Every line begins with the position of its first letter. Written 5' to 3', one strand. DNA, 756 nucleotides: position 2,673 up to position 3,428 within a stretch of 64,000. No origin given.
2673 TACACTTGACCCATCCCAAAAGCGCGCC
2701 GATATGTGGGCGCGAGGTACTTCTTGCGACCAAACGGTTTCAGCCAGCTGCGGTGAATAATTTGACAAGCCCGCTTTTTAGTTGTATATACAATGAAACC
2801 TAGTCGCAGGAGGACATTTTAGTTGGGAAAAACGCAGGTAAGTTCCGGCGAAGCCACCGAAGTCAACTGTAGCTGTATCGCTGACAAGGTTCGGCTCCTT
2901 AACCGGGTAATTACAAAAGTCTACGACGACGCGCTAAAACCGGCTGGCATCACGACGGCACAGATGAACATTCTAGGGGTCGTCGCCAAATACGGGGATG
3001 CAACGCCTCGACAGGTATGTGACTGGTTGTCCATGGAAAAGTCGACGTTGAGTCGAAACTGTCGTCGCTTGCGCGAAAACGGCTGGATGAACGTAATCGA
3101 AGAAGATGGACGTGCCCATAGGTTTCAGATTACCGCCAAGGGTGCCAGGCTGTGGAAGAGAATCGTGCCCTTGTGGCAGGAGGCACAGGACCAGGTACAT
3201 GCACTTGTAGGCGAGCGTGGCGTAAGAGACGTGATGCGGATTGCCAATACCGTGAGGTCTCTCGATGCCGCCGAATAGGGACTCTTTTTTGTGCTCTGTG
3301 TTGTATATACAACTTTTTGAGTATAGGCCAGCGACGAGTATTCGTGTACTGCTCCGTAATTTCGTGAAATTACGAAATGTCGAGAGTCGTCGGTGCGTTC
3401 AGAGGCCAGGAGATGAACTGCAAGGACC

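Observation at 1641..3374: Three copies of a perfect 14-bp palindrome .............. around a MarR regulator: a compact regulon of small proteins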

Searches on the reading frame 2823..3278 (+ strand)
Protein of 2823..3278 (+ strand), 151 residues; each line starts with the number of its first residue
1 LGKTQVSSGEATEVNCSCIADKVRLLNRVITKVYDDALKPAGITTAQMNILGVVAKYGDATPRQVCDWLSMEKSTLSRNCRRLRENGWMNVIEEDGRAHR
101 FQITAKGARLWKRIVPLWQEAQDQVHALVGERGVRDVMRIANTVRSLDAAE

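Call 4: search_protein_families(library=pfam, proteins=[window:2823-3278:+], max_evalue=0.01)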
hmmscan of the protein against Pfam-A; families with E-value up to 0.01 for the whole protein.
window:2823-3278:+ (151 aa): 3 families
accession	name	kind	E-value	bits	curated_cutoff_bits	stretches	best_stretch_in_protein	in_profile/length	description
PF13463.12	HTH_27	-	1.1e-08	35.6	22.2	1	44-107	2-68/68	Winged helix DNA-binding domain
PF12802.13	MarR_2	-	5.2e-08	33.4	27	1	42-88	2-49/61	MarR family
PF25213.1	HVO_A0261_N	-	2.8e-06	27.6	35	1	47-117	13-77/86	HVO_A0261 N-terminal domain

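Call 9: find_homologous_proteins(query=window:2823-3278:+)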
Query window:2823-3278:+ (151 aa): 10 proteins with E <= 0.001 among 54 candidates.
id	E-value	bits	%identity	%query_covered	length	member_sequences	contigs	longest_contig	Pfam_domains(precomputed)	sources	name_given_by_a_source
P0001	1.4e-91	322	97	100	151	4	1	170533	PF13463.13,PF12802.14,PF25213.2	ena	-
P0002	1.5e-45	172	59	89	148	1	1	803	PF01047.29,PF13463.13,PF12802.14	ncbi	-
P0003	1.2e-44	170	55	96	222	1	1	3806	PF00462.31,PF01047.29,PF12802.14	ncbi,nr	ncbi:MarR family transcriptional regulator [Nitrospira defluvii]|nr:MarR family transcriptional regu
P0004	2.4e-44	169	54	97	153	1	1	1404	PF01047.29,PF13463.13,PF12802.14,PF25213.2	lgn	-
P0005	1.2e-40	157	56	97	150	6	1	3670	PF13463.13,PF12802.14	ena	-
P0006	3.1e-37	145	50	97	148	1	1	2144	PF01047.29,PF13463.13,PF12802.14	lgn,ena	-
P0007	1.7e-34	137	48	97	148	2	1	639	PF01047.29,PF13463.13,PF12802.14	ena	-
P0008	4.7e-28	116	49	82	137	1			PF01047.29,PF13463.13,PF12802.14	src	-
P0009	7.9e-20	89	39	75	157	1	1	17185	PF01047.29,PF13463.13,PF12802.14,PF25213.2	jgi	jgi:DNA-binding MarR family transcriptional regulator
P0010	1.8e-11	62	77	31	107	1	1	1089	-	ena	-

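Call 10: find_encoding_contigs(protein=P0001, flank=6000, max_places=3)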
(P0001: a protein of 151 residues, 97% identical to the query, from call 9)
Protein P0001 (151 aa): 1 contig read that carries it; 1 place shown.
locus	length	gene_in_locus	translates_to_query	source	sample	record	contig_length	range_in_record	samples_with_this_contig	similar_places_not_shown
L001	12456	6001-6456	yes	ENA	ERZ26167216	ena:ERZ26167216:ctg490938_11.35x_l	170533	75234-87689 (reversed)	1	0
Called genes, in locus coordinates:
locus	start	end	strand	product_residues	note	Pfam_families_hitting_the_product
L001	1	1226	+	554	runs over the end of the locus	PF01590:GAF, PF13185:GAF_2, PF00989:PAS, PF08448:PAS_4, PF13426:PAS_9, PF00158:Sigma54_activat, PF14532:Sigma54_activ_2, PF07724:AAA_2 (weak), +3 more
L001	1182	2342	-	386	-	PF13936:HTH_38, PF00665:rve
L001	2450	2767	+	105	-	PF25601:AAA_lid_14, PF02954:HTH_8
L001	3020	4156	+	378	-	PF05368:NmrA, PF13460:NAD_binding_10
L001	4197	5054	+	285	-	PF00837:T4_deiodinase, PF00578:AhpC-TSA (faint)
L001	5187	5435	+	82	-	-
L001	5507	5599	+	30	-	-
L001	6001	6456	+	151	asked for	PF25213:HVO_A0261_N (weak), PF12802:MarR_2, PF13463:HTH_27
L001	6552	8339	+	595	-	PF08448:PAS_4 (weak), PF07536:HWE_HK (weak), PF07568:HisKA_2, PF13581:HATPase_c_2 (weak), PF02518:HATPase_c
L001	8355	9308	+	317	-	PF00072:Response_reg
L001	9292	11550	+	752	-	PF20250:FapA_N, PF03961:FapA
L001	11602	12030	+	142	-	-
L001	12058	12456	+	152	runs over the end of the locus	PF01527:HTH_Tnp_1 (faint)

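Call 11: find_encoding_contigs(protein=P0003, flank=5000, max_places=3)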
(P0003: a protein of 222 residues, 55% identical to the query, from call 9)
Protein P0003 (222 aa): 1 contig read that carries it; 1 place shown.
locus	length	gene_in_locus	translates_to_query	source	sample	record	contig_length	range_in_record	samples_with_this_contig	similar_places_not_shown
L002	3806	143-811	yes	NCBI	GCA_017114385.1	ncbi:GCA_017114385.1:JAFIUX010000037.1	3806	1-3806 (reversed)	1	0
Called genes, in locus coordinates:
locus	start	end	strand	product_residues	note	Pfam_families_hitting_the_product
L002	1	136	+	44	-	?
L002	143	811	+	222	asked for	PF00462:Glutaredoxin (weak), PF01047:MarR (weak), PF12802:MarR_2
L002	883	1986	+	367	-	PF08240:ADH_N, PF00107:ADH_zinc_N, PF13602:ADH_zinc_N_2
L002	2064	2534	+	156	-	PF16798:DUF5069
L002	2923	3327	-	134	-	PF00903:Glyoxalase, PF13669:Glyoxalase_4 (weak)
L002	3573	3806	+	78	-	?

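Call 12: find_encoding_contigs(protein=P0005, flank=5000, max_places=3)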
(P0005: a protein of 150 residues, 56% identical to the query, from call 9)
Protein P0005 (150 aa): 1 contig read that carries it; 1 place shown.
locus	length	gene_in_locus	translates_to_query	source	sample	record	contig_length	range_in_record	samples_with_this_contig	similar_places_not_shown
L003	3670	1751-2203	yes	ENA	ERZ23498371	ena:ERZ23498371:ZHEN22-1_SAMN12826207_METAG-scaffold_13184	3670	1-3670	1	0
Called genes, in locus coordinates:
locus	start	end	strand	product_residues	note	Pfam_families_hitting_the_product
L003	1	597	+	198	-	?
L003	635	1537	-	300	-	PF06727:DUF1207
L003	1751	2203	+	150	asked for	PF12802:MarR_2, PF13463:HTH_27 (faint)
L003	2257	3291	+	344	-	PF08240:ADH_N, PF00107:ADH_zinc_N, PF13602:ADH_zinc_N_2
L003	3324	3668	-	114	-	?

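Call 20: find_related_loci(query=A1, collection=genome_contigs, flank=4000)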
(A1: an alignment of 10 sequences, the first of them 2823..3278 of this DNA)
Query A1 (151 aa) in genome_contigs; peptide patterns used: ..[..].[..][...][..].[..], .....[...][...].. (x = any residue, [..] = any of these).
65 stretches matched a pattern; 23 encode a relative of the query (tblastn E <= 1e-3); 23 distinct loci.
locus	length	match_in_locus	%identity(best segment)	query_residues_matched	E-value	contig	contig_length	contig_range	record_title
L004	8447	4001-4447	97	1-149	4e-96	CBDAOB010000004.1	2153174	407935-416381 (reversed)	MAG: Candidatus Latescibacterota bacterium isolate ee734ac6-3c8f-4045-9bd6-bb64be60b199 genome assembly, contig: contig_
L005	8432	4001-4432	58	4-146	6e-57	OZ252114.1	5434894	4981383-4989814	MAG: Acidobacteriota bacterium isolate 28223251-268b-4a32-9235-904b27f41ce0 genome assembly, chromosome: 1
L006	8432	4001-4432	59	4-146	2e-56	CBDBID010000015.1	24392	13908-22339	MAG: Acidobacteriota bacterium isolate e7d1a751-8736-478f-8aec-59b9d2f3719b genome assembly, contig: contig_15, whole ge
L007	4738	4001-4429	57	3-145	3e-55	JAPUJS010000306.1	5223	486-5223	MAG: bacterium isolate KW1-S15_112 KW1-S15_112_cg306, whole genome shotgun sequence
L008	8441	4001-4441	50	6-151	6e-51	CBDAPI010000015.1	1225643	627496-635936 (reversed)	MAG: Acidobacteriota bacterium isolate f35b9e99-e4d3-4cb6-9eee-81227bac6fb5 genome assembly, contig: contig_15, whole ge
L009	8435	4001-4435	54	6-149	4e-54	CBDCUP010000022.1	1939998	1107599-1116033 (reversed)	MAG: Acidobacteriota bacterium isolate 16872849-4fb5-44c6-903f-51e044fd3cdf genome assembly, contig: contig_22, whole ge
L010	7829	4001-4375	51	17-140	2e-39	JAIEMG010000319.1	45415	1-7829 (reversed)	MAG: Gemmataceae bacterium isolate co.spades.CONCOCT.2.5kb_030 c_000000000023, whole genome shotgun sequence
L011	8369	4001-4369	50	14-135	2e-39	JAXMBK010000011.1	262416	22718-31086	MAG: Pirellulales bacterium isolate STL-PLA34 C1.187.fa-11, whole genome shotgun sequence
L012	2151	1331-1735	44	11-144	2e-37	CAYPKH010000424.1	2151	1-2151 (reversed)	MAG TPA_asm: uncultured Nitrospina sp. isolate binchicken_co61_41 genome assembly, contig: NODE_27423_length_2151_cov_5.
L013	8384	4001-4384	45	14-150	5e-37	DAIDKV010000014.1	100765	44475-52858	MAG TPA_asm: Planctomycetales bacterium isolate clean412 k141_867024, whole genome shotgun sequence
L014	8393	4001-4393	49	17-146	1e-36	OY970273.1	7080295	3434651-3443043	MAG: uncultured Planctomycetaceae bacterium isolate MFD09495.bin.c.1 genome assembly, chromosome: 1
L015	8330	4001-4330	48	14-122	6e-34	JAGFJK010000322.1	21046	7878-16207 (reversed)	MAG: Pirellulaceae bacterium isolate mag.21 k127_3031337, whole genome shotgun sequence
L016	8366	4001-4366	47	17-137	9e-34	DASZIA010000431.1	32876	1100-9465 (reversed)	MAG TPA_asm: Planctomycetaceae bacterium isolate SMAG_U6590 k141_3780655, whole genome shotgun sequence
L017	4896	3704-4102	44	18-149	1e-31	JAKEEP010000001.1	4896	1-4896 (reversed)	MAG: Phycisphaerales bacterium isolate PMV_1.43 PMV_1.43.k101_16392, whole genome shotgun sequence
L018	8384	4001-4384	45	18-144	7e-31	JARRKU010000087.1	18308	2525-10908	MAG: Desulfobacteraceae bacterium isolate Spart_054_MAG scaffold_260, whole genome shotgun sequence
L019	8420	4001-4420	42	7-145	1e-28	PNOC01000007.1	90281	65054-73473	MAG: Thermodesulfovibrio sp. isolate SW.3.86 SW_1000125_90281, whole genome shotgun sequence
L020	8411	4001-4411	39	11-146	2e-26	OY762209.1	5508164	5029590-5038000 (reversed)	MAG: Syntrophorhabdaceae bacterium isolate b67c53bf-795e-48b1-b0c8-2f1cb1e3683a genome assembly, chromosome: 1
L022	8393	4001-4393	40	14-145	2e-25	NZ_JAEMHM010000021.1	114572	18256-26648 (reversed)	Geomesophilobacter sediminis strain Red875 NODE_21_length_114572_cov_148.977947, whole genome shotgun sequence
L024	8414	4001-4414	36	11-147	3e-23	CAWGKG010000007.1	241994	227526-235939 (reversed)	MAG: uncultured Gemmatimonadales bacterium isolate MFD05684.bin.2.267 genome assembly, contig: contig_30751, whole genom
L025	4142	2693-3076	36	4-130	6e-21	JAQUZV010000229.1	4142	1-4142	MAG: Victivallales bacterium isolate STD2_269 NODE_100001_length_4142_cov_2.531009_Sandtown_D2, whole genome shotgun seq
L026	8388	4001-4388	50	18-145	3e-20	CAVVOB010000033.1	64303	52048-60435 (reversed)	MAG: Nitrospirota bacterium isolate MFD05942.bin.2.44 genome assembly, contig: contig_89831, whole genome shotgun sequen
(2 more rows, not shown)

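Call 24: search_protein_families(library=pfam, proteins=[L005:4506-5348:+, L006:4506-5537:+, L008:4498-4758:+, L009:4508-4801:+, L011:4545-5849:+, L014:4479-5819:+, L015:4466-5773:+, L016:4463-5239:+, L017:4164-4811:+, L018:4494-4976:+], max_evalue=0.001)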
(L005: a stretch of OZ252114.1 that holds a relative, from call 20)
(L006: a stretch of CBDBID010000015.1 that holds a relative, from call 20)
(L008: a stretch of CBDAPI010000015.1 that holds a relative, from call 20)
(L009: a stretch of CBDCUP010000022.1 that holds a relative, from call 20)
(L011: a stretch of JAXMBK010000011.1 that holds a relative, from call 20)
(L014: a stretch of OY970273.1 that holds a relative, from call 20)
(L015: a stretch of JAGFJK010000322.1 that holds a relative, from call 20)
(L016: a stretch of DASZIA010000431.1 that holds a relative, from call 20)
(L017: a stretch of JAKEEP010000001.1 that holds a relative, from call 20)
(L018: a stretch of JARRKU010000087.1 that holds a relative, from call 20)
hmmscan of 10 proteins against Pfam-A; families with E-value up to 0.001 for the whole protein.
L005:4506-5348:+ (281 aa): 3 families
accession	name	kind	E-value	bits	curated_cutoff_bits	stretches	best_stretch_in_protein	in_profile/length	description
PF00107.32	ADH_zinc_N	-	4.8e-27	94.9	31.8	1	179-280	3-104/129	Zinc-binding dehydrogenase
PF08240.17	ADH_N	-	8.9e-21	74.5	23.5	1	27-134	2-102/104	Alcohol dehydrogenase GroES-like domain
PF13602.12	ADH_zinc_N_2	-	4.4e-08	34.6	27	1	210-265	2-55/134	Zinc-binding dehydrogenase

L006:4506-5537:+ (344 aa): 3 families
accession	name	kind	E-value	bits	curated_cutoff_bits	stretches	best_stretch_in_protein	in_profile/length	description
PF00107.32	ADH_zinc_N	-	1.3e-30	106.5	31.8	1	179-301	3-125/129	Zinc-binding dehydrogenase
PF08240.17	ADH_N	-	7.4e-21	74.8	23.5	1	27-132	2-100/104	Alcohol dehydrogenase GroES-like domain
PF13602.12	ADH_zinc_N_2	-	7.4e-20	72.7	27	1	210-339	2-134/134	Zinc-binding dehydrogenase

L008:4498-4758:+ (87 aa): 1 family
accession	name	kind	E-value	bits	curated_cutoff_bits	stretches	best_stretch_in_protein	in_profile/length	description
PF08240.17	ADH_N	-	5.2e-10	39.9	23.5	1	27-77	2-52/104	Alcohol dehydrogenase GroES-like domain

L009:4508-4801:+ (98 aa): 0 families

L011:4545-5849:+ (435 aa): 6 families
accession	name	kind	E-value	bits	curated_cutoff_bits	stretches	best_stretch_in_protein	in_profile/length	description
PF02036.22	SCP2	-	1.5e-07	32.1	21.3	1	347-432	14-99/101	SCP-2 sterol transfer family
PF13484.11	Fer4_16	-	1.5e-05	26.1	30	1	183-223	2-33/66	4Fe-4S double cluster binding domain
PF12838.12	Fer4_7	-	2.7e-05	25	27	0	183-203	2-22/52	4Fe-4S dicluster domain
PF13237.11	Fer4_10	-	8e-05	22.9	25.5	0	179-197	5-25/53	4Fe-4S dicluster domain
PF00037.32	Fer4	-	0.0001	22.4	21.1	1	179-199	4-24/24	4Fe-4S binding domain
PF13187.11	Fer4_9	-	0.00055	20.3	27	0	182-198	36-52/52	4Fe-4S dicluster domain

L014:4479-5819:+ (447 aa): 8 families
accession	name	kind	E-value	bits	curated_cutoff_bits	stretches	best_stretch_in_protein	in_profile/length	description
PF13484.11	Fer4_16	-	4.3e-06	27.9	30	1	195-229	2-33/66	4Fe-4S double cluster binding domain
PF00037.32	Fer4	-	5.8e-05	23.2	21.1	1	190-211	3-24/24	4Fe-4S binding domain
PF12837.12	Fer4_6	-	7.7e-05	22.9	25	1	190-210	4-24/24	4Fe-4S binding domain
PF14864.11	Alkyl_sulf_C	-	0.00013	22.6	27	1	358-443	26-111/125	Alkyl sulfatase C-terminal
PF02036.22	SCP2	-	0.00016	22.4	21.3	1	359-442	14-97/101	SCP-2 sterol transfer family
PF13237.11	Fer4_10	-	0.00021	21.6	25.5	0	190-210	4-28/53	4Fe-4S dicluster domain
PF13187.11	Fer4_9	-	0.00046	20.6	27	0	194-210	36-52/52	4Fe-4S dicluster domain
PF12838.12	Fer4_7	-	0.0005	20.9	27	1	195-217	2-24/52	4Fe-4S dicluster domain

L015:4466-5773:+ (436 aa): 8 families
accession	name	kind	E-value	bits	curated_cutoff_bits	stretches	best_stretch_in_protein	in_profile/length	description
PF02036.22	SCP2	-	7.6e-06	26.6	21.3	1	349-431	15-97/101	SCP-2 sterol transfer family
PF12838.12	Fer4_7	-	1.6e-05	25.7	27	1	180-198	34-52/52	4Fe-4S dicluster domain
PF13484.11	Fer4_16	-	1.7e-05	26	30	1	184-221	2-33/66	4Fe-4S double cluster binding domain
PF00037.32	Fer4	-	1.7e-05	24.9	21.1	1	177-200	1-24/24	4Fe-4S binding domain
PF13237.11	Fer4_10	-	2.5e-05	24.6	25.5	0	179-198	4-25/53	4Fe-4S dicluster domain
PF12837.12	Fer4_6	-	9e-05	22.7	25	1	179-199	4-24/24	4Fe-4S binding domain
PF13187.11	Fer4_9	-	0.00041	20.7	27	0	183-199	36-52/52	4Fe-4S dicluster domain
PF13183.11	Fer4_8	-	0.00092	20.1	27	0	182-197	3-18/68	4Fe-4S dicluster domain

L016:4463-5239:+ (259 aa): 0 families

L017:4164-4811:+ (216 aa): 0 families

L018:4494-4976:+ (161 aa): 1 family
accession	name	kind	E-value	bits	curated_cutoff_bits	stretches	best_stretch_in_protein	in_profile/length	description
PF06983.19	3-dmu-9_3-mt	-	6.8e-49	165.7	24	1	2-117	1-116/116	3-demethylubiquinone-9 3-methyltransferase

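Call 25: search_protein_families(library=pfam, proteins=[L019:4487-5824:+, L020:4541-5428:+, L022:4459-5736:+, L024:4551-5273:+, L025:3195-4142:+, L026:4452-5018:+, L012:1850-2149:+, L004:4537-5409:+], max_evalue=0.001)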
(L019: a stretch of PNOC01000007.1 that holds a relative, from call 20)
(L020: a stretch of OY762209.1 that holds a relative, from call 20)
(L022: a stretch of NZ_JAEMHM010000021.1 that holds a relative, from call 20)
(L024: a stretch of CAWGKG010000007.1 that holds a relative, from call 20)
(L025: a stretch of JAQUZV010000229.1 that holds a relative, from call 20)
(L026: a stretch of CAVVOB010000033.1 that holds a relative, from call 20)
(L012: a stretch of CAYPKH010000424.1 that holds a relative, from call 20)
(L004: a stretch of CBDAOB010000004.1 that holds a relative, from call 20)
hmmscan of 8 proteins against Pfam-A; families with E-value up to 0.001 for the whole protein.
L019:4487-5824:+ (446 aa): 6 families
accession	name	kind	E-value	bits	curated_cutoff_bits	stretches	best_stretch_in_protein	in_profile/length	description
PF02036.22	SCP2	-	1.4e-05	25.8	21.3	1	360-443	15-98/101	SCP-2 sterol transfer family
PF13484.11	Fer4_16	-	2.7e-05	25.3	30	0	195-281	2-64/66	4Fe-4S double cluster binding domain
PF13237.11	Fer4_10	-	7.7e-05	23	25.5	0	191-281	5-53/53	4Fe-4S dicluster domain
PF13187.11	Fer4_9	-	0.00024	21.5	27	0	195-210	2-17/52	4Fe-4S dicluster domain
PF12838.12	Fer4_7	-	0.00037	21.3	27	0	195-283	2-51/52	4Fe-4S dicluster domain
PF13534.11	Fer4_17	-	0.00068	20.6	22.2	0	183-208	34-59/61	4Fe-4S dicluster domain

L020:4541-5428:+ (296 aa): 1 family
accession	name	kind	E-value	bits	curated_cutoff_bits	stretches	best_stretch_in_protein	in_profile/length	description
PF13484.11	Fer4_16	-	2.2e-07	32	30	1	227-279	3-61/66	4Fe-4S double cluster binding domain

L022:4459-5736:+ (426 aa): 3 families
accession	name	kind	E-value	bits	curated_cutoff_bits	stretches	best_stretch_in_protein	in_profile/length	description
PF00109.32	ketoacyl-synt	-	2.3e-56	191.7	20.8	1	14-253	4-249/252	Beta-ketoacyl synthase, N-terminal domain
PF02801.28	Ketoacyl-synt_C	-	7.7e-34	116.7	20.8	1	264-378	1-118/119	Beta-ketoacyl synthase, C-terminal domain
PF00108.29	Thiolase_N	-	1.8e-05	24.7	26.4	1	168-202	80-114/260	Thiolase, N-terminal domain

L024:4551-5273:+ (241 aa): 0 families

L025:3195-4142:+ (316 aa): 3 families
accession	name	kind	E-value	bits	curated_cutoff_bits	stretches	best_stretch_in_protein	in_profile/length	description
PF00109.32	ketoacyl-synt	-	7.5e-58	196.5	20.8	1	10-254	2-252/252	Beta-ketoacyl synthase, N-terminal domain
PF02801.28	Ketoacyl-synt_C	-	2.5e-13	50.5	20.8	1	262-315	1-55/119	Beta-ketoacyl synthase, C-terminal domain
PF00108.29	Thiolase_N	-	9.5e-06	25.6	26.4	1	169-200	83-114/260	Thiolase, N-terminal domain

L026:4452-5018:+ (189 aa): 2 families
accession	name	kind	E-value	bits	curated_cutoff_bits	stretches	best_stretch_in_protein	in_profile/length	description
PF10604.15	Polyketide_cyc2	-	1e-09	39.3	27.4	1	29-138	4-106/142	Polyketide cyclase / dehydrase and lipid transport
PF08327.17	AHSA1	-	8.1e-07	29.7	22.1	1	37-143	2-101/125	Activator of Hsp90 ATPase homolog 1-like protein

L012:1850-2149:+ (100 aa): 1 family
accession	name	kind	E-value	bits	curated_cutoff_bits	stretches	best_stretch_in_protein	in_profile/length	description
PF08240.17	ADH_N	-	3.1e-15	56.7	23.5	1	30-93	1-64/104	Alcohol dehydrogenase GroES-like domain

L004:4537-5409:+ (291 aa): 4 families
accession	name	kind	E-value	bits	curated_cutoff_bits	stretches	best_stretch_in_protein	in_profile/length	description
PF07568.18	HisKA_2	-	8.2e-27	93.6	22.3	1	97-171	1-75/76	Histidine kinase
PF02518.31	HATPase_c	-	5.8e-11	43.2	26.4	1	200-288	8-108/111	Histidine kinase-, DNA gyrase B-, and HSP90-like ATPase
PF07536.20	HWE_HK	-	3.5e-07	31.3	22.8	1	97-150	1-52/83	HWE histidine kinase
PF13581.12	HATPase_c_2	-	5.1e-07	30.2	27.4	1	185-248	19-81/127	Histidine kinase-like ATPase domain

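Call 27: search_protein_families(library=ncbifam, proteins=[window:2823-3278:+, L011:4545-5849:+, L006:4506-5537:+, L016:4463-5239:+, L017:4164-4811:+, L024:4551-5273:+], max_evalue=0.001)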
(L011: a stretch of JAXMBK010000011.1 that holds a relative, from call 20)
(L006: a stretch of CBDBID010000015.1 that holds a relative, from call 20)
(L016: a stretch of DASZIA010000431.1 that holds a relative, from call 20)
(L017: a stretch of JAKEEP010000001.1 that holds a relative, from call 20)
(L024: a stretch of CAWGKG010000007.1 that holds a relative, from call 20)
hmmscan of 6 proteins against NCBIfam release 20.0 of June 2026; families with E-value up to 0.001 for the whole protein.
window:2823-3278:+ (151 aa): 6 families
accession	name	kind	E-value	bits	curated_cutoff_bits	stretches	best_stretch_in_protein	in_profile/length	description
NF045593.1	bilirub_TF_BilQ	equivalog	4.5e-08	32.9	125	1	23-128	8-115/135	bilirubin utilization transcriptional regulator BilQ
NF008565.1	PRK11512.1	equivalog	5.9e-06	26.4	240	1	23-114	18-111/144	multiple antibiotic resistance transcriptional regulator MarR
TIGR02337.1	HpaR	equivalog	2.6e-05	24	121.2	1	32-140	15-125/130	homoprotocatechuate degradation operon regulator HpaR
NF010349.0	PRK13777.1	equivalog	0.00011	21.6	153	1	23-126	24-129/190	HTH-type transcriptional regulator Hpr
NF053777.1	Saro0803TransReg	equivalog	0.00038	20.2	200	1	22-112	14-106/140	Saro_0803 family transcriptional regulator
NF002926.0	PRK03573.1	equivalog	0.00055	19.9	120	1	23-141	9-130/144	transcriptional regulator SlyA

L011:4545-5849:+ (435 aa): 4 families
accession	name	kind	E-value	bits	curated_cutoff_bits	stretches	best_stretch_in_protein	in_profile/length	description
TIGR00276.1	TIGR00276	equivalog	7.1e-14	51.5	200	1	130-210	130-208/337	tRNA epoxyqueuosine(34) reductase QueG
TIGR02486.1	RDH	subfamily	5.1e-06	26.6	160.35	1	131-208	151-234/314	reductive dehalogenase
TIGR01971.1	NuoI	subfamily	0.00021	20.9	113.05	1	177-214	77-114/121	NADH-quinone oxidoreductase, chain I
NF004537.0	PRK05888.1-3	equivalog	0.00083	18.9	163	0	178-210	110-142/204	NADH-quinone oxidoreductase subunit NuoI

L006:4506-5537:+ (344 aa): 27 families (the best 25 are shown)
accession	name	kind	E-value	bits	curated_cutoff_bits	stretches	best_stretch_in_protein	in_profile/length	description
TIGR02824.1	quinone_pig3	subfamily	1.3e-61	208.4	296.8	2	117-339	91-323/325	putative NAD(P)H quinone oxidoreductase, PIG3 family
TIGR01751.1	crot-CoA-red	equivalog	1.6e-40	139.1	378.55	2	15-227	25-251/398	crotonyl-CoA carboxylase/reductase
NF008024.0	PRK10754.1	subfamily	8e-35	120.4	348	2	118-341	93-327/327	NADPH:quinone reductase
NF010344.0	PRK13771.1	subfamily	1.5e-34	119.5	349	1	1-339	1-331/334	putative alcohol dehydrogenase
NF041172.1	AcrlCoa_red_Thmprot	equivalog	1.7e-30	106.1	500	1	1-339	1-332/334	acryloyl-CoA reductase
NF006940.0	PRK09422.1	equivalog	1.2e-25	90.3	344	1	1-338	1-332/338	alcohol dehydrogenase AdhP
TIGR03989.1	Rxyl_3153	subfamily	8.6e-25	87.8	440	2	117-309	138-337/370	NDMA-dependent alcohol dehydrogenase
TIGR00692.1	tdh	equivalog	8.6e-25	87.5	458.35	1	20-278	16-274/340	L-threonine 3-dehydrogenase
TIGR02823.1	oxido_YhdH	subfamily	7.6e-24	84.1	297.25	1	116-281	93-259/324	acrylyl-CoA reductase family protein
NF003808.0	PRK05396.1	equivalog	2.9e-22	79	380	1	19-287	17-285/341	L-threonine 3-dehydrogenase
NF041183.1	Pks2_ls1_myc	equivalog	3.1e-22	77.4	2400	1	113-339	1492-1727/2086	sulfolipid-1 biosynthesis phthioceranic/hydroxyphthioceranic acid synthase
TIGR03451.1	mycoS_dep_FDH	equivalog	8.8e-22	77.4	512.9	2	112-292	124-305/358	S-(hydroxymethyl)mycothiol dehydrogenase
NF041097.1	keto_inos_dh_IolM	equivalog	4.4e-17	61.8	450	1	19-335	44-384/389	scyllo-inosose 3-dehydrogenase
TIGR02817.1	adh_fam_1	subfamily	1.6e-15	57.4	284.05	2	15-85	17-86/336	zinc-binding alcohol dehydrogenase family protein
NF007489.0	PRK10083.1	equivalog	1.6e-15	56.9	376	1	18-268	15-263/339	Zn-dependent oxidoreductase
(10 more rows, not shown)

L016:4463-5239:+ (259 aa): 0 families

L017:4164-4811:+ (216 aa): 0 families

L024:4551-5273:+ (241 aa): 0 families
